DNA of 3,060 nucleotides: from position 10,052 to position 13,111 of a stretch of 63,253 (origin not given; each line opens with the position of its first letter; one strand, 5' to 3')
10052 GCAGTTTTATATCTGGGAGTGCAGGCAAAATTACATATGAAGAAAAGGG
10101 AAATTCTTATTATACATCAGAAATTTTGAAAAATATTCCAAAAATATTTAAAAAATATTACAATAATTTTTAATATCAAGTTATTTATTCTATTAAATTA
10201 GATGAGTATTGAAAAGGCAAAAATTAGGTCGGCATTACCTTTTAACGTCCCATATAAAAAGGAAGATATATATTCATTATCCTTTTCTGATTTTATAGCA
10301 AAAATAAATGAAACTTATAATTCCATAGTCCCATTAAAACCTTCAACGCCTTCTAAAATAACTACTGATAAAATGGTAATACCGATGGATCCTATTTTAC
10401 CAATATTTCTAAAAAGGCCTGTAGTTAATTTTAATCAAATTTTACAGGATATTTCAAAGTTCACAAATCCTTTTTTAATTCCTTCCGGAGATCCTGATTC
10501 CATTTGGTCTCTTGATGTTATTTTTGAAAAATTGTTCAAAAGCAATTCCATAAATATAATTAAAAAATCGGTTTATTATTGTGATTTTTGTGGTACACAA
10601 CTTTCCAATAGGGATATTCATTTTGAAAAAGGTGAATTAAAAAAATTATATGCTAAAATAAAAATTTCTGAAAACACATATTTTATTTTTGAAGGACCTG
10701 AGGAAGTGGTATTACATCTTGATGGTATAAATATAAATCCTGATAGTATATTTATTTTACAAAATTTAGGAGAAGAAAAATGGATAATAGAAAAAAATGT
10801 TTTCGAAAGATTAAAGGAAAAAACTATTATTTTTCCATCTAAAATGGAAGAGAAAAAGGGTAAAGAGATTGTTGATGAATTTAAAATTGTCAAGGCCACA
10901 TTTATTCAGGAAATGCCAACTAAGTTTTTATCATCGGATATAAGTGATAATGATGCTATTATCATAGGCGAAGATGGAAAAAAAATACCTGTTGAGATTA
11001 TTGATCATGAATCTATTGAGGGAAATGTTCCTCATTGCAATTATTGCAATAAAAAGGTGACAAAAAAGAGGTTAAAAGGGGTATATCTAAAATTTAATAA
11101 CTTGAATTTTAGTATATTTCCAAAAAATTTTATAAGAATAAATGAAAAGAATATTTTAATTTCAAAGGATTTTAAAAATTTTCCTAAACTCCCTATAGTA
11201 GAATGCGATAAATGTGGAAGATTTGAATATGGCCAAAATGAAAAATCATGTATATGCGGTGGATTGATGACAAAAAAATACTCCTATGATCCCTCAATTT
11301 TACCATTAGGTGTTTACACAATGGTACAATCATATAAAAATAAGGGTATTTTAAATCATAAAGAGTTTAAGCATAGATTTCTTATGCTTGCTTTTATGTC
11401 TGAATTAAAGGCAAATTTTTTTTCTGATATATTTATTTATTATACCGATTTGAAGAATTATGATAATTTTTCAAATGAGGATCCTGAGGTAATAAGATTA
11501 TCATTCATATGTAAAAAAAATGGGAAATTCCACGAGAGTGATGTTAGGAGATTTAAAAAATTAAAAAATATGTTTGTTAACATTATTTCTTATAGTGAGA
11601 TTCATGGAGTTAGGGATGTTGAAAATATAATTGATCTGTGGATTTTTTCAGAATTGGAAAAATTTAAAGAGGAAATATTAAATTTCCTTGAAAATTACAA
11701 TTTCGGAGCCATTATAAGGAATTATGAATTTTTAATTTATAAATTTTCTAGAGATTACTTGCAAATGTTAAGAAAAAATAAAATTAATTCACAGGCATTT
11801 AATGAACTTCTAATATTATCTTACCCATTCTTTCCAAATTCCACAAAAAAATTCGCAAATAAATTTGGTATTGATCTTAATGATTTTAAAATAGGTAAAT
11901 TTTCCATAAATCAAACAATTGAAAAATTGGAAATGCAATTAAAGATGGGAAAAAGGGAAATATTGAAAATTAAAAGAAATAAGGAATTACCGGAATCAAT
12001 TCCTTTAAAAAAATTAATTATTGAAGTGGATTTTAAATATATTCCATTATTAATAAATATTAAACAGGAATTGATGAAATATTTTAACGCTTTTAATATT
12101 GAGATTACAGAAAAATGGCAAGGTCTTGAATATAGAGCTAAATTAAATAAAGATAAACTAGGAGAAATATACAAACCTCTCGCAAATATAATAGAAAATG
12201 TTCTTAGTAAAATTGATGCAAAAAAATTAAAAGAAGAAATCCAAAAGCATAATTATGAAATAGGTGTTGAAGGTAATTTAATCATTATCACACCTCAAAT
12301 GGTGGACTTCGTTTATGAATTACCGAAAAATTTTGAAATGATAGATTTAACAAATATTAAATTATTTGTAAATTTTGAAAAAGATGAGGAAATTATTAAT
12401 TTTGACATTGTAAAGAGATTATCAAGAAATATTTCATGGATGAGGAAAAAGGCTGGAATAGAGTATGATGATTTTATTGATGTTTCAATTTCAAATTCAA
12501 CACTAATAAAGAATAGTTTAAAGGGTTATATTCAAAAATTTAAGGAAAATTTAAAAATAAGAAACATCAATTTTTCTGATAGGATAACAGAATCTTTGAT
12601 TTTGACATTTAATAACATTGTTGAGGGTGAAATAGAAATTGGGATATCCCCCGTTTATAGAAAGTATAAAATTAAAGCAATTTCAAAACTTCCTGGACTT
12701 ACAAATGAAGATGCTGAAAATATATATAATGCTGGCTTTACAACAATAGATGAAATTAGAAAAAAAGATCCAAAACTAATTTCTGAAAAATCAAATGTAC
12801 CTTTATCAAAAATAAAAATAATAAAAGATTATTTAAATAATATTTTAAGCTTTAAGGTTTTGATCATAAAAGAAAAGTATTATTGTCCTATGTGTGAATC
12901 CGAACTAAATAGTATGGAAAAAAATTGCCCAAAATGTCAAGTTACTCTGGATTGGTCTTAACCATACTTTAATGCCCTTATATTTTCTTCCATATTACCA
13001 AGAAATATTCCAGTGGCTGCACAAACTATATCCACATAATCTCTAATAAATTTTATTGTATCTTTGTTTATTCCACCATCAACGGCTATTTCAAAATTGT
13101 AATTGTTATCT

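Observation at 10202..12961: Collinear but catalytically degenerate IleRS-like paralogue with an added HhH + zinc-ribbon tail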

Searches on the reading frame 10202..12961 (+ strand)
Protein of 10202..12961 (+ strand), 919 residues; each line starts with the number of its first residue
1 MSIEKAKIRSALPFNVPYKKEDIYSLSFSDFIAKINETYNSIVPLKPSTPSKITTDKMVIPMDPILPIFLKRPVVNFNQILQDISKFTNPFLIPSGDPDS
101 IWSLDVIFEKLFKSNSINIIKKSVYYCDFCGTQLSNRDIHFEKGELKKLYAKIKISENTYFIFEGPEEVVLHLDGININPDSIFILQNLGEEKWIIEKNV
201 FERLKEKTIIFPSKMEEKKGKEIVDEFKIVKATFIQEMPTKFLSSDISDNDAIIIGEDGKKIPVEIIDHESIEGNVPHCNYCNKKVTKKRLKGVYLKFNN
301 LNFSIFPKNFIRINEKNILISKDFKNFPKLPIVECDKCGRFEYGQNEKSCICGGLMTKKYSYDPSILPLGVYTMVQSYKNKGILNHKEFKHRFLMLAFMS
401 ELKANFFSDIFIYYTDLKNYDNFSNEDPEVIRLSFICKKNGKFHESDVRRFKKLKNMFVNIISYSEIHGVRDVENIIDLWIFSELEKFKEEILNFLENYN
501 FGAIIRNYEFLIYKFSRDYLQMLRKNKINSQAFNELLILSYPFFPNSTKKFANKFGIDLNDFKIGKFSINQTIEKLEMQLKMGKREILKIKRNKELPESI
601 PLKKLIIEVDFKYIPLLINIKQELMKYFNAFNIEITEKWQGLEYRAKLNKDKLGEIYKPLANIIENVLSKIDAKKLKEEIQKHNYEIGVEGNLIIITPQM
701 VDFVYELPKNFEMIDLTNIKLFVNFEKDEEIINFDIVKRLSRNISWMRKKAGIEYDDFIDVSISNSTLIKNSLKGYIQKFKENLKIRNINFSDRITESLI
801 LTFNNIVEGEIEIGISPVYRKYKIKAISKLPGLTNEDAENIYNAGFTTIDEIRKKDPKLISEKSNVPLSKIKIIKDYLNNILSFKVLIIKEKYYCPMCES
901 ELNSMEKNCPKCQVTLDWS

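Call 3: search_protein_families(library=pfam, proteins=[window:10202-12958:+], max_evalue=1)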
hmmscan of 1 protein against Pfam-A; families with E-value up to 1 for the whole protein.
window:10202-12958:+ (919 aa): 7 families
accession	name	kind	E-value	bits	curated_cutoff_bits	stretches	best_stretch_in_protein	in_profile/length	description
PF08264.19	Anticodon_1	-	7.5e-08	32.8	25.1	1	478-564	1-106/148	Anticodon-binding domain of tRNA ligase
PF19302.4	DUF5915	-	2.5e-06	27.6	27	1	633-792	13-173/195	Domain of unknown function (DUF5915)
PF14520.12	HHH_5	-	0.0013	19.6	27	1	827-862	4-39/57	Helix-hairpin-helix domain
PF08007.18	JmjC_2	-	0.069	13.1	22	1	153-207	21-71/127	JmjC domain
PF23548.1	Zn_ribbon_FGT1_2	-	0.17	11.9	27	0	892-904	20-32/35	FORGETTER1 second zinc ribbon domain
PF12844.13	HTH_19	-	0.64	10.4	30.2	0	572-599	14-41/64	Helix-turn-helix domain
PF17032.10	Zn_ribbon_15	-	0.76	11.1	28.9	1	869-913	29-73/73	zinc-ribbon family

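Call 4: search_protein_families(library=ncbifam, proteins=[window:10202-12958:+], max_evalue=1)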
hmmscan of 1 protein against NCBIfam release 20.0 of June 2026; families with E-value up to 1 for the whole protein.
window:10202-12958:+ (919 aa): 5 families
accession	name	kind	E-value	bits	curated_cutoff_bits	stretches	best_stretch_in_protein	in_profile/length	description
NF008957.0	PRK12300.1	subfamily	1.7e-07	29.6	677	2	108-246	163-305/946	leucine--tRNA ligase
NF009687.0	PRK13208.1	equivalog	2.7e-05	22.6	738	1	449-640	578-793/801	valine--tRNA ligase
NF004349.1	PRK05729.1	equivalog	0.00014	20.2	704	1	442-665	554-799/860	valine--tRNA ligase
NF049953.1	ribbon_DG_selen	exception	0.068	13.1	130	1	892-916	5-29/172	zinc ribbon-containing (seleno)protein DG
NF000540.1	alt_ValS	exception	0.14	10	900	1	459-528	632-702/827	valine--tRNA ligase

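Call 5: search_solved_structures(query=window:10202-12958:+, max_evalue=10, show_alignments=3)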
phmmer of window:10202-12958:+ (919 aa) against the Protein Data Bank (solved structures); distinct sequences matched with E-value up to 10: 2.
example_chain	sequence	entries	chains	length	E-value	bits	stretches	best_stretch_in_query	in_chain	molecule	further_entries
2bke_A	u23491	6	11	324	0.1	13.8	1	818-885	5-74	DNA REPAIR AND RECOMBINATION PROTEIN RADA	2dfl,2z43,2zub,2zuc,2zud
4i2t_A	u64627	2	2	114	1.8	9.7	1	875-915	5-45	glutaredoxin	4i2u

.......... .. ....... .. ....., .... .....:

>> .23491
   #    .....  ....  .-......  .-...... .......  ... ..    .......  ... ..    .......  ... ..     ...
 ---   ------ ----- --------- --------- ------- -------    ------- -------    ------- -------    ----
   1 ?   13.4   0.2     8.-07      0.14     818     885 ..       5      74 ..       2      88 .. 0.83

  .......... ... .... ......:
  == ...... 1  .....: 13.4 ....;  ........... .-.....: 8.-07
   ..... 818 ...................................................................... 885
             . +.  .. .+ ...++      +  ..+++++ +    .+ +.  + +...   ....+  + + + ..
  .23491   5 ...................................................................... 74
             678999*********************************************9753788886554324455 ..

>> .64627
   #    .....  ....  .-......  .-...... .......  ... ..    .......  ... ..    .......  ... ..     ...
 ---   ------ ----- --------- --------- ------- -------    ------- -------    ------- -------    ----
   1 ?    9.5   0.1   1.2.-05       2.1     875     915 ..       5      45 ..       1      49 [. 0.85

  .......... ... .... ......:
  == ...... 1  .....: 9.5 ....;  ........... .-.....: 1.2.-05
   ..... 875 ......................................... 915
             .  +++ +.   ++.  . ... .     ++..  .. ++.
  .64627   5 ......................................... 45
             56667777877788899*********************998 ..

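Call 6: find_homologous_proteins(query=window:10202-12958:+, max_evalue=0.001)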
Query window:10202-12958:+ (919 aa): 5 proteins with E <= 0.001 among 8000 candidates.
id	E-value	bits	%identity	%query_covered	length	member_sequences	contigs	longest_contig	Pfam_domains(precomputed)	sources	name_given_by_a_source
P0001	0.0e+0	2031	100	100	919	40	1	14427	PF08264.20,PF19302.5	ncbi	ncbi:MAG: DUF5915 domain-containing protein [Thermoplasmata archaeon]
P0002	0.0e+0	1296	62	100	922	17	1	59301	PF08264.20,PF14520.13,PF19302.5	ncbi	ncbi:MAG: DUF5915 domain-containing protein [Thermoplasmata archaeon]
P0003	0.0e+0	1289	61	100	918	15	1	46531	PF19302.5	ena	-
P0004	0.0e+0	1284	59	100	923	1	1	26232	PF08264.20,PF19302.5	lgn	-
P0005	1.3e-241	823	43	99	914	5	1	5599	PF14520.13,PF19302.5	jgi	-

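Call 14: search_solved_structures(query=A1, max_evalue=10, show_alignments=5)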
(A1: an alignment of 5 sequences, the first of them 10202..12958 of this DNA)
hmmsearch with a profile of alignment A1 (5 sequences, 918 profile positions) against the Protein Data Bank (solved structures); distinct sequences matched with E-value up to 10: 16.
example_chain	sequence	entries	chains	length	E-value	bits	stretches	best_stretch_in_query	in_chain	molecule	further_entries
8c8u_A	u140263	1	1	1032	9.5e-15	56.8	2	451-794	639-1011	Isoleucine--tRNA ligase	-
8c8w_A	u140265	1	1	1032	2.6e-14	55.3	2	451-794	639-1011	Isoleucine--tRNA ligase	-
8c8v_A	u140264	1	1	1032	2.7e-14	55.3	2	451-794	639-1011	Isoleucine--tRNA ligase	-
8c9d_A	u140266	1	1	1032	3.1e-14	55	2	451-794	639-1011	Isoleucine--tRNA ligase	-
8wnd_A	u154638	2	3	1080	7.7e-06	27.3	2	568-772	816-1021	isoleucine--tRNA ligase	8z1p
2bke_A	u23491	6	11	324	0.00012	23.3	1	817-876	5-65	DNA REPAIR AND RECOMBINATION PROTEIN RADA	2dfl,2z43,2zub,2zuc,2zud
9wqs_A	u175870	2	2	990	0.00022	22.4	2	568-687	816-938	Isoleucine--tRNA ligase, cytoplasmic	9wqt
7d5c_A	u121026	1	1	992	0.00023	22.4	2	568-687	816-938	Isoleucine--tRNA ligase, cytoplasmic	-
1pzn_A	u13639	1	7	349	0.016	16.3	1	819-866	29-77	DNA repair and recombination protein rad51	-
4mtn_A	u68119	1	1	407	0.024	15.7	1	823-879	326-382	Transcription termination factor NusA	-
2zj2_A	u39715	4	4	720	0.041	15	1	825-880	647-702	Putative ski2-type helicase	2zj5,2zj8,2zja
9l94_S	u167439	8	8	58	2.4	9.1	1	328-361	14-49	Large ribosomal subunit protein eL37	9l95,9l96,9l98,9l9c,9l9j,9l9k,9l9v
3cma_Y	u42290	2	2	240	2.5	9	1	826-866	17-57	50S ribosomal protein L32e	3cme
1jj2_X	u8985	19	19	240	2.5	9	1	826-866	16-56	RIBOSOMAL PROTEIN L32E | 50S ribosomal protein L32E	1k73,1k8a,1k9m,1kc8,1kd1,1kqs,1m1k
1s72_Y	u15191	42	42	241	2.6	9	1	826-866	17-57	50S ribosomal protein L32E | RPL32E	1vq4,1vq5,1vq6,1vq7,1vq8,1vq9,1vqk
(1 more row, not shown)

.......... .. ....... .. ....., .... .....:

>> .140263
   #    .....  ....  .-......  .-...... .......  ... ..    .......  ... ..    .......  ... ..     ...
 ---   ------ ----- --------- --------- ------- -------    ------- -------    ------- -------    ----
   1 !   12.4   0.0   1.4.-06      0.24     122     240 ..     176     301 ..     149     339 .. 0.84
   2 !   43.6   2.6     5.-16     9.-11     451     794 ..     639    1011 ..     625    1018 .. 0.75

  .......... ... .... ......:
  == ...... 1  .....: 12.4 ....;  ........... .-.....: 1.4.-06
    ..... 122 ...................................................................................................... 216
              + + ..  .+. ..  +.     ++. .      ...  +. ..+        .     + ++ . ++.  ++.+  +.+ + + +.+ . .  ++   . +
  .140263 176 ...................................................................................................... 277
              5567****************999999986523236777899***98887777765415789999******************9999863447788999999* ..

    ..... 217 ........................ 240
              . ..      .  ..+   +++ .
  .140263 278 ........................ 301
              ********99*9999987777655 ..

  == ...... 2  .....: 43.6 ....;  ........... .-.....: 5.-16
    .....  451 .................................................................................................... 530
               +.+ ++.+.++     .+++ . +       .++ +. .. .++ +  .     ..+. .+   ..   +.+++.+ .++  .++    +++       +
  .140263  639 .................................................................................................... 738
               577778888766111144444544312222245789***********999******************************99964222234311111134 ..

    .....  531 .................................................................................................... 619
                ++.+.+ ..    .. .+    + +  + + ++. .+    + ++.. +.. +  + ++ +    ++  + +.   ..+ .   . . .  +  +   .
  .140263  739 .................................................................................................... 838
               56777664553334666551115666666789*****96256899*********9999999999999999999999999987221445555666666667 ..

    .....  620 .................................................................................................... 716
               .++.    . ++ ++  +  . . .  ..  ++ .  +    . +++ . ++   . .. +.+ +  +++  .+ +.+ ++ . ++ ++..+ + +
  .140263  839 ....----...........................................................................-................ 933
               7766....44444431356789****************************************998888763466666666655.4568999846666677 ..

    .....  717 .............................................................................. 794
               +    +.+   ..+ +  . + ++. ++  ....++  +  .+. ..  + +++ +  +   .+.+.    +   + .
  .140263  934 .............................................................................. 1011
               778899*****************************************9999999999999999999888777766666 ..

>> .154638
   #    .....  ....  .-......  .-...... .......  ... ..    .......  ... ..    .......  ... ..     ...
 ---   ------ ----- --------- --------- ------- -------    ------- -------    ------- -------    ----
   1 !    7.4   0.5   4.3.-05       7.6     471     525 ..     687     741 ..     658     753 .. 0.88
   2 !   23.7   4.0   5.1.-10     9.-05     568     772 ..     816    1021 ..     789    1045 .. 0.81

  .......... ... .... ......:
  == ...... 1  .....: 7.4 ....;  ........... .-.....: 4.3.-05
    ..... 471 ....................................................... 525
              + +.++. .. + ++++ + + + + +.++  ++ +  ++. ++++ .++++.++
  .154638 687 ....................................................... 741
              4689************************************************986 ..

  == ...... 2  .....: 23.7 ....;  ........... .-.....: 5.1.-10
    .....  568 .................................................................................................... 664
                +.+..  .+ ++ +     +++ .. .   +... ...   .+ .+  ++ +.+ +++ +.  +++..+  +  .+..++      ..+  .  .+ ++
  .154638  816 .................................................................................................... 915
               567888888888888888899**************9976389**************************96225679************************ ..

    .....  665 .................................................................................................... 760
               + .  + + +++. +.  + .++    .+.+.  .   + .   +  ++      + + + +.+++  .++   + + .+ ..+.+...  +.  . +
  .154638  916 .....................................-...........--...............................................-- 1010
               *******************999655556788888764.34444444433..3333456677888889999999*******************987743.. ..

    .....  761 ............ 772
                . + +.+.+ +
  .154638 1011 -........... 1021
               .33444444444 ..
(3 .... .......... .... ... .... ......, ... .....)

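Call 15: find_encoding_contigs(protein=P0002, flank=10000, max_places=3)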
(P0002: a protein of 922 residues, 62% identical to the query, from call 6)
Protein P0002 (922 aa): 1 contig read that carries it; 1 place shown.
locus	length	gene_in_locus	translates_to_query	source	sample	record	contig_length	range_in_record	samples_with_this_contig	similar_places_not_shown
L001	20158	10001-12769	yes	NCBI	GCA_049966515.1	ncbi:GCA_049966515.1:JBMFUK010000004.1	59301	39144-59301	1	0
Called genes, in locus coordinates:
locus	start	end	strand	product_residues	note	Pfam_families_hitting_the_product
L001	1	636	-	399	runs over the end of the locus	PF01855:POR_N, PF02780:Transketolase_C, PF17147:PFOR_II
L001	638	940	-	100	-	PF25160:LdpA_Fe-S-bd (faint), PF00037:Fer4 (weak), PF14697:Fer4_21 (weak), PF12838:Fer4_7, PF13187:Fer4_9, PF12797:Fer4_2 (weak), PF00037:Fer4, PF12837:Fer4_6 (weak), +3 more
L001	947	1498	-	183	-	PF01558:POR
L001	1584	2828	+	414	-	PF00162:PGK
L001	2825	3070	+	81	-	PF01775:Ribosomal_L18A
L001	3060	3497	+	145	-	PF02996:Prefoldin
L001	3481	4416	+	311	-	PF02881:SRP54_N, PF13604:AAA_30, PF00448:SRP54, PF13401:AAA_22 (weak), PF13207:AAA_17 (weak)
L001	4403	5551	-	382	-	PF00464:SHMT, PF01041:DegT_DnrJ_EryC1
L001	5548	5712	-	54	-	-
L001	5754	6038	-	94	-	PF01918:Alba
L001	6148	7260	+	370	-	PF04123:DUF373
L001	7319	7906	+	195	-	PF01973:MptE-like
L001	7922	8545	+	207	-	PF16955:OFeT_1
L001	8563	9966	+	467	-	PF03853:YjeF_N, PF01256:Carb_kinase, PF02110:HK (weak)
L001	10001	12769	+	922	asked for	PF08264:Anticodon_1 (weak), PF19302:DUF5915, PF14520:HHH_5 (faint)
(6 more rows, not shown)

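Call 16: find_encoding_contigs(protein=P0003, flank=10000, max_places=3)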
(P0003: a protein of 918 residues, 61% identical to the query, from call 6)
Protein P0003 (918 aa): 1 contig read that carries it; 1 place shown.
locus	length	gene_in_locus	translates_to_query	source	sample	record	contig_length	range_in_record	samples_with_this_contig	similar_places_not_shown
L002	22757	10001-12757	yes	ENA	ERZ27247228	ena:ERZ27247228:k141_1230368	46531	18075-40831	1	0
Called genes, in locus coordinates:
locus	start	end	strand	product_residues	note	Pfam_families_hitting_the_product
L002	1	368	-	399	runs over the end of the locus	PF01855:POR_N, PF02780:Transketolase_C, PF17147:PFOR_II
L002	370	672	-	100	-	PF00037:Fer4 (weak), PF13237:Fer4_10 (faint), PF14697:Fer4_21 (weak), PF12838:Fer4_7, PF13187:Fer4_9, PF12797:Fer4_2 (weak), PF00037:Fer4, PF12837:Fer4_6 (weak), +2 more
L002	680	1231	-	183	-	PF01558:POR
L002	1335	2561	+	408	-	PF00162:PGK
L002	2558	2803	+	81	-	PF01775:Ribosomal_L18A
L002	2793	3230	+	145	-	PF02996:Prefoldin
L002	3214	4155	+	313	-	PF02881:SRP54_N, PF13245:AAA_19 (weak), PF13604:AAA_30 (weak), PF00448:SRP54, PF13207:AAA_17 (weak)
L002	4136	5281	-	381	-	PF00464:SHMT, PF01041:DegT_DnrJ_EryC1 (weak)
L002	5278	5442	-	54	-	-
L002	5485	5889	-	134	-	PF01918:Alba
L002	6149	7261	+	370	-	PF04123:DUF373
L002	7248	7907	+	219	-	PF01973:MptE-like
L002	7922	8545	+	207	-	PF16955:OFeT_1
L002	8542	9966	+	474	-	PF03853:YjeF_N, PF01256:Carb_kinase, PF02110:HK (weak)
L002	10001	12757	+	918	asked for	PF19302:DUF5915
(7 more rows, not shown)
